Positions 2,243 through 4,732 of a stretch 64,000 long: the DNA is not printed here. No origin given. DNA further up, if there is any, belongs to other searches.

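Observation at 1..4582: Two-gene module: tandem AAA+ ATPase plus a very large uncharacterised partner protein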

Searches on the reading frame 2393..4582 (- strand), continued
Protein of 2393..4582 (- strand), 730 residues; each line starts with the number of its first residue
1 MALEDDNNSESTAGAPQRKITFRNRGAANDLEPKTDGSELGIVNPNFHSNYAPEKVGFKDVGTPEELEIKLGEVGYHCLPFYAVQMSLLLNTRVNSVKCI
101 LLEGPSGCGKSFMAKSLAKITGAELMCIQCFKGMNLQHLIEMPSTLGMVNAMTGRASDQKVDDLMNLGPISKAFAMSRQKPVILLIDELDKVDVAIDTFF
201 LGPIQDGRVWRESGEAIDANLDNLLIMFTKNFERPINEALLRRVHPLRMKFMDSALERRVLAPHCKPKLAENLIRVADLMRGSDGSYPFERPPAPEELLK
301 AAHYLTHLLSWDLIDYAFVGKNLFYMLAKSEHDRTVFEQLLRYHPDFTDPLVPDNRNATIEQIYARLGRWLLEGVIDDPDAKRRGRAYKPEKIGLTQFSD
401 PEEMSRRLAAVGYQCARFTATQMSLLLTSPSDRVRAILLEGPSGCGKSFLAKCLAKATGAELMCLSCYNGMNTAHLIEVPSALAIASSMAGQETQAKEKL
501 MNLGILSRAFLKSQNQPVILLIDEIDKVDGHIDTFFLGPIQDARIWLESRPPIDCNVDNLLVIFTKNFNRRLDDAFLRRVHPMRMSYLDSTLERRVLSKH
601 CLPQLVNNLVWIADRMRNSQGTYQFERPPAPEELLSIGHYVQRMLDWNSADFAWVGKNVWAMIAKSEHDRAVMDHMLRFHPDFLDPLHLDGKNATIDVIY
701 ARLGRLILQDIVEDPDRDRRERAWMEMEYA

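Call 80: find_encoding_contigs(protein=P0262, flank=6000, max_places=2)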
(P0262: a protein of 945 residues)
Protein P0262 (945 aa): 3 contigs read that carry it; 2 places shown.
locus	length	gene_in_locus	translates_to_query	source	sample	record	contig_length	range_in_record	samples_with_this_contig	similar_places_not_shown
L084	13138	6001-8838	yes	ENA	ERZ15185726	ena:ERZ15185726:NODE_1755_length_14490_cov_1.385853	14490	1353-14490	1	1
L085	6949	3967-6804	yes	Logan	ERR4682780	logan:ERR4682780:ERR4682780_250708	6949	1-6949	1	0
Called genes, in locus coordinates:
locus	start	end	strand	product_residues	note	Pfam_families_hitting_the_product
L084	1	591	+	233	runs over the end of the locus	PF14622:Ribonucleas_3_3, PF00636:Ribonuclease_3, PF00035:dsrm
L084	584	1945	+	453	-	PF00005:ABC_tran (faint), PF01926:MMR_HSR1, PF02421:FeoB_N, PF00009:GTP_EFTU, PF02421:FeoB_N, PF04548:AIG1 (weak), PF01926:MMR_HSR1, PF14714:KH_dom-like, +6 more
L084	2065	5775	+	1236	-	PF00191:Annexin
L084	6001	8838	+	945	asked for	-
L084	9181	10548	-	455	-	-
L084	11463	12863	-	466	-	PF00890:FAD_binding_2 (weak), PF01266:DAO, PF13450:NAD_binding_8 (weak)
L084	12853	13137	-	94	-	?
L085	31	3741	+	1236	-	PF00191:Annexin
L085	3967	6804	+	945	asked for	-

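Call 81: find_encoding_contigs(protein=P0268, flank=6000, max_places=2)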
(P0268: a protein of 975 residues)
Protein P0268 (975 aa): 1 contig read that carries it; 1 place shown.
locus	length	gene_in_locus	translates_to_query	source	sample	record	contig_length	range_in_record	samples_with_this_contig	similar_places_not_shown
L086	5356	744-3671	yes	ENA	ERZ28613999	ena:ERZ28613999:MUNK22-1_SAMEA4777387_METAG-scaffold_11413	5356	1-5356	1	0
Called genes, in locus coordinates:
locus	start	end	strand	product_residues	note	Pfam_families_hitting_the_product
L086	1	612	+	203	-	?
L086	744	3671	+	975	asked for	-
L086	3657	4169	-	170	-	PF02627:CMD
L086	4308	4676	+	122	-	-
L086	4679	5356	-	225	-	?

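Call 82: find_encoding_contigs(protein=P0256, flank=6000, max_places=2)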
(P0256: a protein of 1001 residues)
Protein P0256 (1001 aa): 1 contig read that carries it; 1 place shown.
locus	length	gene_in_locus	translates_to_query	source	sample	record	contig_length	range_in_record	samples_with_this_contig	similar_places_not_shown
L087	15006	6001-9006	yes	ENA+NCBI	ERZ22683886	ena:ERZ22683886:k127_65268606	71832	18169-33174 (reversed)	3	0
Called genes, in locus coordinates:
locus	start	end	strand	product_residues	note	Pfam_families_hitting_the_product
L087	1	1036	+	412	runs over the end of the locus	-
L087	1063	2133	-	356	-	-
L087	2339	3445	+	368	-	PF00583:Acetyltransf_1, PF13673:Acetyltransf_10 (weak), PF13508:Acetyltransf_7 (weak)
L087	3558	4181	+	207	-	-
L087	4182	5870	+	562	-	PF16949:ABC_tran_2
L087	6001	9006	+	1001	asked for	-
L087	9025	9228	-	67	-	-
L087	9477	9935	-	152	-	PF00188:CAP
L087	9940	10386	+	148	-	PF06961:DUF1294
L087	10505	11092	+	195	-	-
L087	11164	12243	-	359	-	PF02618:YceG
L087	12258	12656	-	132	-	-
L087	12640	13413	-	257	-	PF00588:SpoU_methylase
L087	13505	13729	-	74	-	-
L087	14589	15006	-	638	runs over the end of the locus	PF00669:Flagellin_N, PF01839:FG-GAP (faint), PF13517:FG-GAP_3, PF00700:Flagellin_C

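Call 85: search_protein_families(library=pfam, proteins=[L084:2065-5772:+, L084:9184-10548:-, L082:4361-5812:-, L081:9369-9842:-], max_evalue=0.01)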
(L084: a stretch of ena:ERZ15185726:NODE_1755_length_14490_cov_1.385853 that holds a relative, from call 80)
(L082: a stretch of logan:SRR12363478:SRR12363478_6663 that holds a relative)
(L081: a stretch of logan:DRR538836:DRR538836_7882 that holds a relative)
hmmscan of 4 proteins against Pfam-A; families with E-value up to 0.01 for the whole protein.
L084:2065-5772:+ (1236 aa): 2 families
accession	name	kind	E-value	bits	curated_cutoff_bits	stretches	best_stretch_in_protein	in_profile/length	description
PF00191.25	Annexin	-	4.8e-18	65.5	25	1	32-84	6-58/66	Annexin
PF14464.11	Prok-JAB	-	0.00049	20.4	25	1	1087-1119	60-92/114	Prokaryotic homologs of the JAB domain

L084:9184-10548:- (455 aa): 0 families

L082:4361-5812:- (484 aa): 0 families

L081:9369-9842:- (158 aa): 1 family
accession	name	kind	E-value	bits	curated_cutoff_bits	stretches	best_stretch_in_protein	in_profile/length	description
PF07386.16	DUF1499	-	1.4e-18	67.9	22.6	1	14-149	1-112/114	Protein of unknown function (DUF1499)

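Call 88: fold_search(model_id=the predicted structure, library=pdb)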
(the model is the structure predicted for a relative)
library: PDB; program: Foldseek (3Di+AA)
matches with E <= 10: 302; with E <= 0.001: 3
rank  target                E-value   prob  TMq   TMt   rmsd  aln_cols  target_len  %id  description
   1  1avc                  1.2e-05  1.00  0.09  0.14  33.6       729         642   12  BOVINE ANNEXIN VI (CALCIUM-BOUND) (released 1998-01-28)
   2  1m9i                  3.7e-05  1.00  0.09  0.12  28.6       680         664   12  Crystal Structure Of Phosphorylation-Mimicking Mutant T356D Of Annexin VI (released 2002-08-07)
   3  6t58_A                7.4e-04  0.99  0.08  0.15  27.2       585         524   13  Structure determination of the transactivation domain of p53 in complex with S100A4 using annexin A2 as a crystallizat (released 2020-05-27)
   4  2zoc_A                1.1e-03  1.00  0.08  0.22  19.1       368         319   13  Crystal structure of recombinant human annexin IV (released 2009-04-28)
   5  1axn                  1.2e-03  1.00  0.08  0.22  21.5       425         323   15  THE HIGH RESOLUTION STRUCTURE OF ANNEXIN III SHOWS DIFFERENCES WITH ANNEXIN V (released 1996-03-08)
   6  1w3w                  1.6e-03  1.00  0.08  0.23  19.3       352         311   14  The 2.1 Angstroem resolution structure of annexin A8 (released 2005-01-18)
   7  4x9p                  1.9e-03  1.00  0.07  0.21  21.7       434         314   12  Crystal structure of bovine Annexin A2 (released 2015-01-14)
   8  1n41                  1.9e-03  1.00  0.08  0.23  19.1       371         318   14  Crystal Structure of Annexin V K27E Mutant (released 2003-02-04)
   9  1ann                  1.9e-03  1.00  0.08  0.23  19.1       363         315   15  ANNEXIN IV (released 1996-01-29)
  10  1bcw                  2.1e-03  1.00  0.08  0.22  19.4       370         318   14  RECOMBINANT RAT ANNEXIN V, T72A MUTANT (released 1998-11-25)
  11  4mdv_A                2.2e-03  1.00  0.08  0.22  21.8       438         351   14  Crystal structure of calcium-bound annexin (Sm)1 (released 2014-02-26)
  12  8w5s_A                2.3e-03  1.00  0.08  0.23  19.2       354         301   13  Crystal structure of Annexin A7 mutant (released 2024-09-11)
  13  7pc8_A                2.5e-03  1.00  0.08  0.19  21.7       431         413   12  The PDZ domain of SNTG1 complexed with the phosphomimetic mutant PDZ-binding motif of RSK1 (released 2022-04-20)
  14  7zvn_A                2.5e-03  1.00  0.08  0.22  19.3       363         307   13  Crystal structure of human Annexin A2 in complex with full phosphorothioate 5-10 2'-methoxyethyl DNA gapmer antisense  (released 2022-09-14)
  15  1ain                  2.6e-03  1.00  0.08  0.22  22.0       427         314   12  CRYSTAL STRUCTURE OF HUMAN ANNEXIN I AT 2.5 ANGSTROMS RESOLUTION (released 1993-07-15)
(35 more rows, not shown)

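Call 93: find_encoding_contigs(protein=P0231, flank=6000, max_places=1)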
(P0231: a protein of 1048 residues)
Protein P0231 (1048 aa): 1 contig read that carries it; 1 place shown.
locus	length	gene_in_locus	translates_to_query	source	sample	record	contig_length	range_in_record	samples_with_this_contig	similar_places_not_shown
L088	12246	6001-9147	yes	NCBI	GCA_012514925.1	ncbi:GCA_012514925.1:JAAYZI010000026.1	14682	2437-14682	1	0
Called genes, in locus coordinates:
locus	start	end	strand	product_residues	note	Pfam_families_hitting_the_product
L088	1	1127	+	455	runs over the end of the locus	PF00005:ABC_tran (faint), PF01926:MMR_HSR1, PF02421:FeoB_N, PF00009:GTP_EFTU, PF01926:MMR_HSR1, PF02421:FeoB_N, PF00350:Dynamin_N (weak), PF14714:KH_dom-like, +4 more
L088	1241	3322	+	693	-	PF03706:LPG_synthase_TM, PF07676:PD40 (faint), PF26549:Tricorn_N (faint)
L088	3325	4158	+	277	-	-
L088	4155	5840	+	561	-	PF16949:ABC_tran_2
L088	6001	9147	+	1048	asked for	PF00191:Annexin (faint)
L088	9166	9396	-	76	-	-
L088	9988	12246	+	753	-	?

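Call 94: find_encoding_contigs(protein=P0237, flank=6000, max_places=1)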
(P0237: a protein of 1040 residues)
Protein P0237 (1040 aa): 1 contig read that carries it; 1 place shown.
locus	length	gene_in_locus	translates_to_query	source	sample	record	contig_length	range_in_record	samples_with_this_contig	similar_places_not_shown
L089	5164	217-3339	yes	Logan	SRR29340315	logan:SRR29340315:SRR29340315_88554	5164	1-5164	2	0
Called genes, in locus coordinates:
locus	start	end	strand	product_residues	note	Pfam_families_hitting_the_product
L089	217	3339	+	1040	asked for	-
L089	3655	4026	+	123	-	PF02962:CHMI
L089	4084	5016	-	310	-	-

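Call 95: find_encoding_contigs(protein=P0258, flank=6000, max_places=1)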
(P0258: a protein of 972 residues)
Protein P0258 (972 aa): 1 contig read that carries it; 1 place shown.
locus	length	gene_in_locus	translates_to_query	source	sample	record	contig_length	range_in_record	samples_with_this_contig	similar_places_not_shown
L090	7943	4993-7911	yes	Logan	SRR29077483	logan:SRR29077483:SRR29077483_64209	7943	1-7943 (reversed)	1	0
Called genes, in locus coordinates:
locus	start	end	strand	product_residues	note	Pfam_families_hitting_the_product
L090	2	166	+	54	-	?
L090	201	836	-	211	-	PF14025:DUF4241 (weak)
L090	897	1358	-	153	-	-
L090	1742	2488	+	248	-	PF14622:Ribonucleas_3_3, PF00636:Ribonuclease_3, PF00035:dsrm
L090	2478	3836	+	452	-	PF00009:GTP_EFTU (weak), PF01926:MMR_HSR1, PF02421:FeoB_N, PF10662:PduV-EutP (weak), PF00009:GTP_EFTU, PF01926:MMR_HSR1, PF02421:FeoB_N, PF14714:KH_dom-like, +7 more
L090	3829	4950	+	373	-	PF00583:Acetyltransf_1 (weak), PF13508:Acetyltransf_7, PF13673:Acetyltransf_10 (weak)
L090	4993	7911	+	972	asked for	-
